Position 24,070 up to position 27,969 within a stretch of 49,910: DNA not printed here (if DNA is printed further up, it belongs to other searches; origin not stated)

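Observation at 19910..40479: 20.6-kb single-strand respiratory super-cluster joining a bc-type complex, copper and haem shuttles, an aa3-type oxidase, haem A synthesis and a Cu-delivery module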

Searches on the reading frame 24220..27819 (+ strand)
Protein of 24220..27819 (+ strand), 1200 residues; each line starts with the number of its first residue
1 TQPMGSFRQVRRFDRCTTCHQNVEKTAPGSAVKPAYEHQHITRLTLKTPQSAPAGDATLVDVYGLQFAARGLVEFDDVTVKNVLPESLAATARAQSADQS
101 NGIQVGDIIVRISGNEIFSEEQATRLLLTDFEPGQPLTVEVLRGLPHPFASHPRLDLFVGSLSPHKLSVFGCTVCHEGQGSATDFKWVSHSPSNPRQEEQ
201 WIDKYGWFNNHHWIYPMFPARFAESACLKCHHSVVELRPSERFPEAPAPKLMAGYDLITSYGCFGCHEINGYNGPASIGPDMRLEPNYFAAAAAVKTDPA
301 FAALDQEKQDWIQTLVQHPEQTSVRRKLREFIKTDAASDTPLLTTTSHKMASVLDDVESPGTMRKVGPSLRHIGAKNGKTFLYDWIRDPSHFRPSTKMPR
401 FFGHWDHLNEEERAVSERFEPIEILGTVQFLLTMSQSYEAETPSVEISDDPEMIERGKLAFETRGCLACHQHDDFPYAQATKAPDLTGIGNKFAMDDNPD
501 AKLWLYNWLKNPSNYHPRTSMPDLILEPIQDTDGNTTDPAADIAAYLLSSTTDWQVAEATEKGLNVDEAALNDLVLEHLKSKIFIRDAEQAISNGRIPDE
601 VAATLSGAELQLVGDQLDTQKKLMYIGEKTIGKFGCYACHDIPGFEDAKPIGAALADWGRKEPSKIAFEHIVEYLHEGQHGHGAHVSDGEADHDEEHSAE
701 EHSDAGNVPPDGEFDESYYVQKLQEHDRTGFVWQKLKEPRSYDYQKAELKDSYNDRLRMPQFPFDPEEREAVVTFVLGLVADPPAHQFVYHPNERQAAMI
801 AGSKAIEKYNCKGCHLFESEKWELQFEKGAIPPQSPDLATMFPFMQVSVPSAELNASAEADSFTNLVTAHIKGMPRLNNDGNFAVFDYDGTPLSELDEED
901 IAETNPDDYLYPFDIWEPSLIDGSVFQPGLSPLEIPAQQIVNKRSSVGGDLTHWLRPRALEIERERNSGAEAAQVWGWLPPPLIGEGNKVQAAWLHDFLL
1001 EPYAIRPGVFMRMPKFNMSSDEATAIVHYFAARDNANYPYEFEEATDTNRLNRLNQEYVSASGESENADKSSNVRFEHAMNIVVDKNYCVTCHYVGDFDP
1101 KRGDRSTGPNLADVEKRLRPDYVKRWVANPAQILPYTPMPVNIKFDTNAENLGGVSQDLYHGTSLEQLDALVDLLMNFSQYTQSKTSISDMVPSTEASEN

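Call 70: predict_structure(alignment_id=A4)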
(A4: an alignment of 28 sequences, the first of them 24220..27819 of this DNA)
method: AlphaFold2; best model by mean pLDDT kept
length: 1200 residues; sequences in the alignment: 28
mean_pLDDT: 72.5   pTM: 0.66
mean pLDDT of the five models: 72.5, 71.9, 71.7, 71.6, 68.5
residues with pLDDT >= 90: 164; 70-90: 626; 50-70: 198; < 50: 212
segments of 3 or more residues with pLDDT < 50: 1-24, 28-30, 147-159, 166-191, 206-217, 262-286, 357-369, 638-712, 741-744, 1187-1189, 1191-1200
pLDDT, mean of each block of 10 residues (from residue 1): 28 38 49 61 89 83 85 71 85 79 85 89 87 87 62 45 49 37 38 58 49 43 59 65 62 73 35 30 46 86 91 81 85 91 87 57 37 82 87 75 75 85 91 80 90 93 83 83 76 86 87 66 81 86 94 88 90 90 87 89 81 88 88 56 39 41 40 42 29 29 31 63 67 68 50 62 78 70 53 79 81 85 91 80 85 88 82 90 88 85 85 91 88 89 86 87 84 80 84 86 65 77 90 76 69 86 67 81 79 72 66 83 85 68 82 87 91 87 63 40
secondary structure, 60 per line:
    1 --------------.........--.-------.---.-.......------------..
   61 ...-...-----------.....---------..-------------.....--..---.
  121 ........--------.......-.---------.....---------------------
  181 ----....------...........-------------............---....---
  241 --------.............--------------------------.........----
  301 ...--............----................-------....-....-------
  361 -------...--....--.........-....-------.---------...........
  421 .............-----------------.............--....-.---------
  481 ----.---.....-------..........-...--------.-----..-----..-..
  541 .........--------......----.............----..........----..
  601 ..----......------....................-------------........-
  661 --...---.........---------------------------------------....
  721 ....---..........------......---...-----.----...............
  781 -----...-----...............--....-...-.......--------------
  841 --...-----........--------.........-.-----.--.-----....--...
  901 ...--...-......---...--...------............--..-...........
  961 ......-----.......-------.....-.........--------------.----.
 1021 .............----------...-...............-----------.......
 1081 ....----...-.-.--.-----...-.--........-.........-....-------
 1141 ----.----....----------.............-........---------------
elements in order (helices of 4 or more, strands of 3 or more residues): H15-23 E40-46 H59-63 E65-67 E79-83 E108-112 H120-128 E137-143 H155-159 H185-188 H195-205 H219-230 H234-237 H249-261 H288-296 H306-317 H322-337 H345-348 H350-353 H373-376 H379-387 H389-392 H410-433 H451-463 H466-469 H489-493 H501-510 H539-549 H558-563 H568-580 H585-594 H599-602 H607-612 H619-638 H652-659 H669-677 H717-724 H728-737 H744-749 H766-780 H794-808 H811-814 E816-818 E820-826 H851-858 E867-875 H898-903 E910-915 E919-921 E924-926 E933-936 E940-944 H950-966 H972-978 H986-989 H992-1000 H1020-1033 H1048-1062 H1074-1084 H1111-1117 H1120-1128 H1130-1133 H1164-1176 H1178-1185

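Call 73: fold_search(model_id=the predicted structure, library=pdb)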
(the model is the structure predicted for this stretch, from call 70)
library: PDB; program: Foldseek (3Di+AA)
matches with E <= 10: 613; with E <= 0.001: 0
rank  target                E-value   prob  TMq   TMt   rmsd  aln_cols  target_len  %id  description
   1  6twq_A                2.2e-03  0.87  0.07  0.18  28.8       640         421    9  MAGI1_2 complexed with a 16E6 peptide (released 2020-04-01)
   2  7qqm                  3.7e-03  0.75  0.06  0.17  31.5       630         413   10  The PDZ domain of LRRC7 fused with ANXA2 (released 2022-04-20)
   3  7p73_A                5.1e-03  0.63  0.07  0.17  26.4       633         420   11  The PDZ domain of SYNJ2BP complexed with the PDZ-binding motif of HTLV1-TAX1 (released 2022-07-27)
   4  5n7d_B                5.3e-03  0.72  0.07  0.18  30.3       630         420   11  MAGI-1 complexed with a RSK1 peptide (released 2017-11-08)
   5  8ael_A                5.5e-03  0.60  0.07  0.17  31.3       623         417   10  SYNJ2BP complex with a synthetic Vangl2 peptide (3mer). (released 2023-08-16)
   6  7qqn_C                8.2e-03  0.72  0.07  0.19  29.1       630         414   10  The PDZ domain of SNTG1 complexed with the acetylated PDZ-binding motif of TRPV3 (released 2022-04-20)
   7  5n7d_A                9.0e-03  0.66  0.07  0.18  28.2       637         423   10  MAGI-1 complexed with a RSK1 peptide (released 2017-11-08)
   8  5n7f_B                1.1e-02  0.63  0.07  0.18  29.8       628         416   10  MAGI-1 complexed with a pRSK1 peptide (released 2017-11-08)
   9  7pc8_A                1.2e-02  0.57  0.07  0.18  27.7       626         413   11  The PDZ domain of SNTG1 complexed with the phosphomimetic mutant PDZ-binding motif of RSK1 (released 2022-04-20)
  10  6twq_B                1.2e-02  0.57  0.07  0.18  28.4       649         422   10  MAGI1_2 complexed with a 16E6 peptide (released 2020-04-01)
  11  7pc9_A                1.4e-02  0.38  0.06  0.15  28.6       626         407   11  The PDZ domain of SYNJ2BP complexed with the PDZ-binding motif of HTLV1-TAX1 (released 2022-04-20)
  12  7p72_A                1.8e-02  0.44  0.06  0.17  29.2       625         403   11  The PDZ domain of SNX27 complexed with the PDZ-binding motif of MERS-E (released 2022-07-27)
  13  7pc3_A                1.9e-02  0.51  0.08  0.19  30.6       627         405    9  The second PDZ domain of DLG1 complexed with the PDZ-binding motif of HTLV1-TAX1 (released 2022-04-20)
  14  7p74_A                2.1e-02  0.41  0.07  0.17  31.5       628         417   10  The PDZ domain of SYNJ2BP complexed with the phosphorylated PDZ-binding motif of RSK1 (released 2022-07-27)
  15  7qtu_A                2.3e-02  1.00  0.06  0.78   3.1       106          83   22  Structural biology of the NS1 avian influenza protein subversion on the Scribble cell polarity module (released 2022-04-06)
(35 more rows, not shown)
